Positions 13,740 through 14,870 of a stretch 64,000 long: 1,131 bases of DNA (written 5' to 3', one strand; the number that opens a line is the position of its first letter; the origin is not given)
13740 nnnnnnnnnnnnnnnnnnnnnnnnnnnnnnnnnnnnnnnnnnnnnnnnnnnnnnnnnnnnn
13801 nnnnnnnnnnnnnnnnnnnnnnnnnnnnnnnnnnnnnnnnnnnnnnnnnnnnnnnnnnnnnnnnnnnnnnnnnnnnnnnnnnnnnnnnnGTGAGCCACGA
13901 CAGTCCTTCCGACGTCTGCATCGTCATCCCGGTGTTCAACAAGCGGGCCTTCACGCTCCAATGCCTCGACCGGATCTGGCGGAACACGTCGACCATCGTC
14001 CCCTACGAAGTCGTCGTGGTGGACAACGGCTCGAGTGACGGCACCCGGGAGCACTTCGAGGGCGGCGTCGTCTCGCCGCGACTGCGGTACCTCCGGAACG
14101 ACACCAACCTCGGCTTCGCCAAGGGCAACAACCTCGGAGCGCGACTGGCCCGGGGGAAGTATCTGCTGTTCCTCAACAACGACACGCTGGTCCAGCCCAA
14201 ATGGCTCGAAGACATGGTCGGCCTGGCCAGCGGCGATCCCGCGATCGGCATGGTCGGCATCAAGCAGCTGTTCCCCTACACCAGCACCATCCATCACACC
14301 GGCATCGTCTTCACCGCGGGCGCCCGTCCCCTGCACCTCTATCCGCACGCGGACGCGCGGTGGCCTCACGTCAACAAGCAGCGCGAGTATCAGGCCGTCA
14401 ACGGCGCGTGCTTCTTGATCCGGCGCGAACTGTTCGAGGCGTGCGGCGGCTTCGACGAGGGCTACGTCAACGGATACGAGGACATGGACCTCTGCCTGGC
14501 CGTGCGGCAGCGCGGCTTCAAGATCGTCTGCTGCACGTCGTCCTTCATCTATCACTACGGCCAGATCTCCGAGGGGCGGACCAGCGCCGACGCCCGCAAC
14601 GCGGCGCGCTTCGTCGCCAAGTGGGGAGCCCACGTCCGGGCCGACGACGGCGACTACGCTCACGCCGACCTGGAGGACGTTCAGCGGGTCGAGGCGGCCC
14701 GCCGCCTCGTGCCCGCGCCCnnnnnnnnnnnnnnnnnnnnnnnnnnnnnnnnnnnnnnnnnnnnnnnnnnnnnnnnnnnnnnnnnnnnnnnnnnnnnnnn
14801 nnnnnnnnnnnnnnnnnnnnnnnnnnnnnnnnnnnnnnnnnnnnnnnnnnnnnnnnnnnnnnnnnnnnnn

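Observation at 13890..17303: Single 1137-aa GT2-GT4-GT2 glycosyltransferase with helical C-terminal tail, next to the Wzm/Wzt system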

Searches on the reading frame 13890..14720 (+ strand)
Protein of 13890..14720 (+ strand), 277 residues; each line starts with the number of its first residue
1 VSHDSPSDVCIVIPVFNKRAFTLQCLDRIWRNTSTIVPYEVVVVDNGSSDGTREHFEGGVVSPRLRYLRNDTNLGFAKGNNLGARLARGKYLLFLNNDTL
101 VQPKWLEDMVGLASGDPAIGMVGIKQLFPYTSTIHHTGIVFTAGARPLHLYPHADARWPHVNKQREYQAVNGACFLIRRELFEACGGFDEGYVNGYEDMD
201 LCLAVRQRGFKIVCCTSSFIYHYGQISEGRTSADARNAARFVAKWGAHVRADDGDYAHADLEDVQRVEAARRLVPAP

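Call 22: search_protein_families(library=pfam, proteins=[window:13890-14720:+], max_evalue=0.1)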
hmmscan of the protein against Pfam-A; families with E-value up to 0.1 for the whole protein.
window:13890-14720:+ (277 aa): 8 families
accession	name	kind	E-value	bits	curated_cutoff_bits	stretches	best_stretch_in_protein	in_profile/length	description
PF00535.33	Glycos_transf_2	-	5.7e-26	91.9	23.3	1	10-182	1-164/168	Glycosyl transferase family 2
PF13641.12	Glyco_tranf_2_3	-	3.4e-21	76.8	27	1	7-228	2-213/230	Glycosyltransferase like family 2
PF10111.15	Glyco_tranf_2_2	-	6.7e-13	49.2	27.3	1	11-207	2-201/276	Glycosyltransferase like family 2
PF13712.12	Glyco_tranf_2_5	-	6e-08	33.1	27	1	75-224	40-191/210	Glycosyltransferase like family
PF13506.12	Glyco_transf_21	-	1.8e-06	28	21.7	1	85-220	27-152/174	Glycosyl transferase family 21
PF13632.12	Glyco_trans_2_3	-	0.0001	22.7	27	1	92-222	2-123/198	Glycosyl transferase family group 2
PF02709.20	Glyco_transf_7C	-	0.00015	21.8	23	1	156-215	5-65/78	N-terminal domain of galactosyltransferase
PF13704.12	Glyco_tranf_2_4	-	0.045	14.7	27.5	0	40-98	21-81/98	Glycosyl transferase family 2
